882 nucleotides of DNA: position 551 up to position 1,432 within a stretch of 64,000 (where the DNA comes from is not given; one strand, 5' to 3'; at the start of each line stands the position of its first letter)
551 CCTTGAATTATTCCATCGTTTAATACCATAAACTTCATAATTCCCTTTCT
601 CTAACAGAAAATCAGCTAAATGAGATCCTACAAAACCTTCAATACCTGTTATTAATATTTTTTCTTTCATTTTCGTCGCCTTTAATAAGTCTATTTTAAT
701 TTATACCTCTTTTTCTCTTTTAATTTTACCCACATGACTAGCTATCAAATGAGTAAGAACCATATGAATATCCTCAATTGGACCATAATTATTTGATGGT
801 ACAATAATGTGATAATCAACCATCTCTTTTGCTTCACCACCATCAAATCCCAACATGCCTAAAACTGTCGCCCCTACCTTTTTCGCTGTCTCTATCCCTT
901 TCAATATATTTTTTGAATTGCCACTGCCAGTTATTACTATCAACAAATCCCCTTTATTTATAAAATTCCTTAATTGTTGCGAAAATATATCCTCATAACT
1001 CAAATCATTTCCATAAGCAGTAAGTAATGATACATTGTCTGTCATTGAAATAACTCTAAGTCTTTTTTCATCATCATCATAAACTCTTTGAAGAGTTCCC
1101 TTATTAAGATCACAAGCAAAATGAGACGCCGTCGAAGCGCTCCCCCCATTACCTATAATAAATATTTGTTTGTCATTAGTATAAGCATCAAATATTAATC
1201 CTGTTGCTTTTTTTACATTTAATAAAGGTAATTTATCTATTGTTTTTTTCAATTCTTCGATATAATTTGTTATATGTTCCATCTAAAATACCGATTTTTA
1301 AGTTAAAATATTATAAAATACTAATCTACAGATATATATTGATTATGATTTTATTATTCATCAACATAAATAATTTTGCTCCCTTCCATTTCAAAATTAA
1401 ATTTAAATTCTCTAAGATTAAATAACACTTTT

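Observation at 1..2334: GDP-heptose-type module (hddA-gmhA-4,6-dehydratase) in an archaeon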

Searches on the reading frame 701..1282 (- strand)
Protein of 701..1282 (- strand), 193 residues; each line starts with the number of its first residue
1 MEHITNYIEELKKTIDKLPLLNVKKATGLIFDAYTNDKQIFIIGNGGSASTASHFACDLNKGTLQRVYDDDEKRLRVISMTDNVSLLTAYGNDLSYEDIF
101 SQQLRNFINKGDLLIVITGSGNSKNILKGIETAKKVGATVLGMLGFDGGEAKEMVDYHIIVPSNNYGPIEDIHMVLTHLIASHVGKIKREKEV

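Call 5: search_protein_families(library=ncbifam, proteins=[window:701-1282:-], max_evalue=0.001)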
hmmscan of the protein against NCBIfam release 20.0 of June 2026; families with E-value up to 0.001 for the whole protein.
window:701-1282:- (193 aa): 12 families
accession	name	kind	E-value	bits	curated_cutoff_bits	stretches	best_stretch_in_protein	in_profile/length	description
TIGR00441.1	gmhA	equivalog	4.6e-36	124.2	209.45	1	29-183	3-152/154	D-sedoheptulose 7-phosphate isomerase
NF010546.0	PRK13936.1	equivalog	6.7e-34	117.4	276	1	5-184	12-188/197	phosphoheptose isomerase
NF010547.0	PRK13938.1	equivalog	2.4e-29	102.4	320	1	20-185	27-188/196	D-sedoheptulose 7-phosphate isomerase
NF001628.0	PRK00414.1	equivalog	1.9e-28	99.4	265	1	16-183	23-185/192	D-sedoheptulose 7-phosphate isomerase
NF008138.0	PRK10886.1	equivalog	1.8e-22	80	352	1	23-177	27-179/196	DnaA initiator-associating protein DiaA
TIGR03127.2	RuMP_HxlB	equivalog_domain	1.6e-10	41.2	160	1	108-164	70-126/178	6-phospho-3-hexuloisomerase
NF041755.1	RuMP_HxlAB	equivalog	6.9e-09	35.1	500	1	108-165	286-344/391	bifunctional 3-hexulose-6-phosphate synthase/6-phospho-3-hexuloisomerase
NF040776.2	AlsR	equivalog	4.5e-06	25.8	400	1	107-164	173-230/279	transcriptional repressor AlsR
NF002805.0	PRK02947.1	subfamily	1.2e-05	24.6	135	1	2-143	2-140/247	sugar isomerase domain-containing protein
NF008458.0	PRK11337.1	equivalog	3.7e-05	22.8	378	0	108-163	186-241/293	MurR/RpiR family transcriptional regulator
NF046059.1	NagB_SO3506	equivalog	0.00021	20.7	430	1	95-158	74-134/330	glucosamine-6-phosphate deaminase NagB-II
NF012026.0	PRK15482.1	equivalog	0.00029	20.4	408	1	106-146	178-218/285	HTH-type transcriptional regulator MurR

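Call 6: search_protein_families(library=pfam, proteins=[window:701-1282:-], max_evalue=0.001)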
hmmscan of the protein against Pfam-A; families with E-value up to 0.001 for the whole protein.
window:701-1282:- (193 aa): 2 families
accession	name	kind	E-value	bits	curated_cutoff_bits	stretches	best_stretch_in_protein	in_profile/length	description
PF13580.11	SIS_2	-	7e-17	62.2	27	1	7-144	5-137/138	SIS domain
PF01380.27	SIS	-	1e-09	38.8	25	1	99-164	42-107/131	SIS domain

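Call 7: find_encoding_contigs(protein=window:701-1282:-, flank=10000, max_places=6)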
Protein window:701-1282:- (193 aa): 5 contigs read that carry it; 3 places shown.
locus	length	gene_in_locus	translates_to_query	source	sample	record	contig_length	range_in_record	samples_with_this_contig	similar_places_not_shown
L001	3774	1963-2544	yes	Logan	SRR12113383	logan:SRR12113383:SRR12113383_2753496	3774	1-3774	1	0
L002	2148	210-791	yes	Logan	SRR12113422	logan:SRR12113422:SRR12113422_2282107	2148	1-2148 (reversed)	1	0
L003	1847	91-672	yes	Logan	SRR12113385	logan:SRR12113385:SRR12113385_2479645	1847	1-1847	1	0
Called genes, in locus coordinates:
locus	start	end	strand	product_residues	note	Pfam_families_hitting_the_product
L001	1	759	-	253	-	?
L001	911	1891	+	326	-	PF00288:GHMP_kinases_N, PF08544:GHMP_kinases_C (weak)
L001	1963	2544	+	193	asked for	PF13580:SIS_2, PF01380:SIS (faint)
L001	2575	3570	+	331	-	PF01073:3Beta_HSD, PF01370:Epimerase, PF02719:Polysacc_synt_2 (weak), PF04321:RmlD_sub_bind, PF16363:GDP_Man_Dehyd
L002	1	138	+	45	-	?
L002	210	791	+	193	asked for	PF13580:SIS_2, PF01380:SIS (faint)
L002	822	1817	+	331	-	PF01073:3Beta_HSD, PF01370:Epimerase, PF02719:Polysacc_synt_2 (weak), PF04321:RmlD_sub_bind, PF16363:GDP_Man_Dehyd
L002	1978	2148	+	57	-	?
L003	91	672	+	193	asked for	PF13580:SIS_2, PF01380:SIS (faint)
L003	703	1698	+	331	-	PF01073:3Beta_HSD, PF01370:Epimerase, PF02719:Polysacc_synt_2 (weak), PF04321:RmlD_sub_bind, PF16363:GDP_Man_Dehyd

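Call 14: search_solved_structures(query=window:701-1282:-, max_evalue=0.001, show_alignments=3)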
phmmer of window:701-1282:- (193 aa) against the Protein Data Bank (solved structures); distinct sequences matched with E-value up to 0.001: 16.
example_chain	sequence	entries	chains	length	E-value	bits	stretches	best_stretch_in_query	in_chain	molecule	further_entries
1tk9_A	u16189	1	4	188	1.5e-26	96.7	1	23-181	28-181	Phosphoheptose isomerase 1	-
5ltz_A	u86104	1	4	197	2.8e-26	95.8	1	4-182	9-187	Phosphoheptose isomerase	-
5lu7_A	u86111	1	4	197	5.3e-26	94.9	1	4-182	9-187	Phosphoheptose isomerase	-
2xbl_A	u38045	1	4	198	7.5e-26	94.4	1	4-182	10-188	PHOSPHOHEPTOSE ISOMERASE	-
2x3y_A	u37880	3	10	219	9.6e-26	94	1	4-182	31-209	PHOSPHOHEPTOSE ISOMERASE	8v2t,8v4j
5lu5_A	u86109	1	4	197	1e-25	93.9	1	4-182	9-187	Phosphoheptose isomerase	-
5by2_A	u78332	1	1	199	1.7e-25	93.2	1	6-181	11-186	Phosphoheptose isomerase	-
5lu6_A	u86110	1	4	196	9.3e-25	90.8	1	4-182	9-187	Phosphoheptose isomerase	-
5i01_A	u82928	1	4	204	2.9e-23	85.9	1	12-184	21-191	Phosphoheptose isomerase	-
1x92_A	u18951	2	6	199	1.3e-22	83.8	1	9-182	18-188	PHOSPHOHEPTOSE ISOMERASE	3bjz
1x94_A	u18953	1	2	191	1.6e-20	77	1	16-184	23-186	putative Phosphoheptose isomerase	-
2yva_A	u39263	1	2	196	2e-20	76.7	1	23-180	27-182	DnaA initiator-associating protein diaA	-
4u6n_A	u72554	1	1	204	2.3e-20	76.5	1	23-180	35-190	DnaA initiator-associating protein DiaA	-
2i22_A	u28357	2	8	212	2.6e-20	76.3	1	20-183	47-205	Phosphoheptose isomerase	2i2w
3trj_A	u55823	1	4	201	6.5e-20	75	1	13-182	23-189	Phosphoheptose isomerase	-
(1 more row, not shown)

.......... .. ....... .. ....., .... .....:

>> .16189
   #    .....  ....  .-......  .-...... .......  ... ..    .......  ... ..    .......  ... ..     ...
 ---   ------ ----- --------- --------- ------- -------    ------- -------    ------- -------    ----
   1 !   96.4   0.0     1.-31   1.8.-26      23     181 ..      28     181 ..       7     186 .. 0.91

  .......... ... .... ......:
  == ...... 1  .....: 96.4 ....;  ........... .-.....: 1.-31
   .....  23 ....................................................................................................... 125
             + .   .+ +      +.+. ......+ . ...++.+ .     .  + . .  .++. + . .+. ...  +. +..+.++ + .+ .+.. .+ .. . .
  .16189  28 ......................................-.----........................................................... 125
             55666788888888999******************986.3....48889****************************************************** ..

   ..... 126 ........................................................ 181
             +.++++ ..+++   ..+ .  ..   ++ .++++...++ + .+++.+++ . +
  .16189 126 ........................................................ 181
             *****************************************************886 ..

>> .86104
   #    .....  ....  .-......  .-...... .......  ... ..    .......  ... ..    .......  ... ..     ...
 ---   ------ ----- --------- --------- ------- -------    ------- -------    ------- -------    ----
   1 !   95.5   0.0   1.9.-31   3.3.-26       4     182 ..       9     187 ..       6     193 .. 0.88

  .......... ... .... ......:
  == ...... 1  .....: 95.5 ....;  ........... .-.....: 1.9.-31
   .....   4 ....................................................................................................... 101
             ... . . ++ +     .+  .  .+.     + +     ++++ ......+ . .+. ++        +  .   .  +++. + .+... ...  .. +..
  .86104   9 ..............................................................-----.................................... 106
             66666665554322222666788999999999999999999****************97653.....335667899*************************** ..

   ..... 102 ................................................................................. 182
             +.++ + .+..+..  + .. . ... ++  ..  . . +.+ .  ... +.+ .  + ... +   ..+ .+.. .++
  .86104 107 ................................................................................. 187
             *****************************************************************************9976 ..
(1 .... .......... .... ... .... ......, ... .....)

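Call 15: search_solved_structures(query=L001:2575-3567:+, max_evalue=0.001, show_alignments=2)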
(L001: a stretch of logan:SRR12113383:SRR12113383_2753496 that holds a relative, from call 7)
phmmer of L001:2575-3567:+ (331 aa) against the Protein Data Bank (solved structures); distinct sequences matched with E-value up to 0.001: 139 (the best 60 are shown).
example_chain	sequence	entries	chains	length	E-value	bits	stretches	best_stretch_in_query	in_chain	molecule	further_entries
2pk3_A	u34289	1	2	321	5.1e-68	233.3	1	4-323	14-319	GDP-6-deoxy-D-lyxo-4-hexulose reductase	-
7us5_A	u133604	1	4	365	1.9e-58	201.8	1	1-329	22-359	GDP-D-GLYCERO-D-MANNO-HEPTOSE 4,6-DEHYDRATASE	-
6x3b_A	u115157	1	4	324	2.4e-43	152.1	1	62-327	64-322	GDP-6-deoxy-D-mannose reductase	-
6gpj_A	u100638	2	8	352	1.7e-42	149.4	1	2-320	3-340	GDP-mannose 4,6 dehydratase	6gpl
6q94_B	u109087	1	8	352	2.1e-42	149.1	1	2-320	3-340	GDP-mannose 4,6 dehydratase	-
1t2a_A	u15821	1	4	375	2.2e-42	149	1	2-320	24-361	GDP-mannose 4,6 dehydratase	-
5in4_A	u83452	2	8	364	3.2e-42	148.5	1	5-320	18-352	GDP-mannose 4,6 dehydratase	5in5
6gpk_A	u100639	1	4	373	5.2e-42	147.8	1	2-320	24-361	GDP-mannose 4,6 dehydratase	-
1db3_A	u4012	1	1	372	6e-42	147.6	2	5-245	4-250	GDP-MANNOSE 4,6-DEHYDRATASE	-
2z1m_A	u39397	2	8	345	4.6e-41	144.7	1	4-320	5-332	GDP-D-mannose dehydratase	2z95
1n7g_A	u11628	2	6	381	4.8e-41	144.6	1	5-320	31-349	GDP-D-mannose-4,6-dehydratase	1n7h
5uzh_A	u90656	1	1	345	5.1e-41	144.5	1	5-320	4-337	NafoA.00085.b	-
7kf3_A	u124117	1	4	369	1.2e-38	136.7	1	1-319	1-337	GDP-mannose 4,6-dehydratase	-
1rpn_A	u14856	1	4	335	1.4e-38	136.5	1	3-320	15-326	GDP-mannose 4,6-dehydratase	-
4zrm_A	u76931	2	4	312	2.3e-28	102.9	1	4-324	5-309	UDP-glucose 4-epimerase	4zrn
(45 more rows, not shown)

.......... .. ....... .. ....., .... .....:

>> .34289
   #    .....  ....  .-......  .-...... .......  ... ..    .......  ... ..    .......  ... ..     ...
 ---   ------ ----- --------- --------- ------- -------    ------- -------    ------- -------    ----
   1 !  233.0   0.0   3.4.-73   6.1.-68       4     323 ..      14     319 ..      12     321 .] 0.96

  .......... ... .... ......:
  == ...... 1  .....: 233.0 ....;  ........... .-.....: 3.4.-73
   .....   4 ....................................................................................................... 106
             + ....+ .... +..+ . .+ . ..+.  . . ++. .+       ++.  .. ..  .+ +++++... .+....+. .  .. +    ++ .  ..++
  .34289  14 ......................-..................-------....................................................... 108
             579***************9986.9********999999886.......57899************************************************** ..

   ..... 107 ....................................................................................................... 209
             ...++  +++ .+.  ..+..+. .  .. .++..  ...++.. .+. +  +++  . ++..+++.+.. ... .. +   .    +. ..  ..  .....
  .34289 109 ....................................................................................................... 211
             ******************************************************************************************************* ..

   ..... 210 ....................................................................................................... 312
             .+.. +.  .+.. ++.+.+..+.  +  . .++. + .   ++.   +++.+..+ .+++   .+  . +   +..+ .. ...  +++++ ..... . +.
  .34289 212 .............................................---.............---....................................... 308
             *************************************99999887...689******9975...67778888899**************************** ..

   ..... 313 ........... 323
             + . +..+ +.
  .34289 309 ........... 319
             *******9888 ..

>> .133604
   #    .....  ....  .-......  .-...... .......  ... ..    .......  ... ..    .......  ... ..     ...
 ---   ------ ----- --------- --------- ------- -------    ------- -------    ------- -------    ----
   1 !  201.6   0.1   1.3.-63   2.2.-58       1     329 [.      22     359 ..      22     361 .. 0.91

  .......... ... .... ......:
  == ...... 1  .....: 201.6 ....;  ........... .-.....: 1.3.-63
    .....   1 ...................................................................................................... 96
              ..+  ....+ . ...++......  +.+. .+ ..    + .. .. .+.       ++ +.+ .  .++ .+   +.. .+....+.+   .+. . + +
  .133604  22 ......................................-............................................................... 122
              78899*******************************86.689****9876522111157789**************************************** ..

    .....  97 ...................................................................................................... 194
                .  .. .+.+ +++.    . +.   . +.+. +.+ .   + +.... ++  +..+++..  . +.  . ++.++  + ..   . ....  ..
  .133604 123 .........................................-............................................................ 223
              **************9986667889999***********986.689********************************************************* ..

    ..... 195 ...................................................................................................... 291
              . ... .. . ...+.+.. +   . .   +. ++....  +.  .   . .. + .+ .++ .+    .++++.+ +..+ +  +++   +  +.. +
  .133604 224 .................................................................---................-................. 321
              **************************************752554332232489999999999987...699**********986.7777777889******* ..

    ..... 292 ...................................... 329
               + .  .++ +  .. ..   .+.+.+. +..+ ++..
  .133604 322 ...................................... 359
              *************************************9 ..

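Call 58: search_protein_families(library=pfam, proteins=[L056:97-699:+, L047:12294-12947:+, L056:714-1901:+], max_evalue=0.01)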
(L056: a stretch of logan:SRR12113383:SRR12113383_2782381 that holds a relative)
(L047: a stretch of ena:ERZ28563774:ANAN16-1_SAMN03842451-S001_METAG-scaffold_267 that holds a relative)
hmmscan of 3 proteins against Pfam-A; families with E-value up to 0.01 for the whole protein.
L056:97-699:+ (200 aa): 0 families

L047:12294-12947:+ (217 aa): 3 families
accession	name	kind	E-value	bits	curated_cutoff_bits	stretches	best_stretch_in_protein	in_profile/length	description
PF13671.12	AAA_33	-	3e-12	47.5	27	1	17-180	1-137/143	AAA domain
PF13207.12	AAA_17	-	3.7e-06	27.7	27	1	89-168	48-130/136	AAA domain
PF13238.12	AAA_18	-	0.00072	20.5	29.4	0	21-53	4-35/128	AAA domain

L056:714-1901:+ (395 aa): 7 families
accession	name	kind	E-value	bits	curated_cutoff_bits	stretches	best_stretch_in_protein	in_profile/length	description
PF00483.29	NTP_transferase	-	8.3e-23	81.7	21.2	1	7-222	2-233/245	Nucleotidyl transferase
PF13242.12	Hydrolase_like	-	2.7e-12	46.9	22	1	334-384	2-53/75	HAD-hyrolase-like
PF08645.17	PNK3P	-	3e-12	47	22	1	235-362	1-126/161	Polynucleotide kinase 3 phosphatase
PF13419.12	HAD_2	-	8.2e-11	42.8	23.8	1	257-379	75-178/178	Haloacid dehalogenase-like hydrolase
PF00702.32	Hydrolase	-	1.2e-10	42.5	26.4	1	238-373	74-191/191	haloacid dehalogenase-like hydrolase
PF12804.13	NTP_transf_3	-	1.6e-07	32.1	27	1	7-59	1-48/160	MobA-like NTP transferase domain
PF13344.12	Hydrolase_6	-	0.0014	19.1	27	1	237-296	1-48/101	Haloacid dehalogenase-like hydrolase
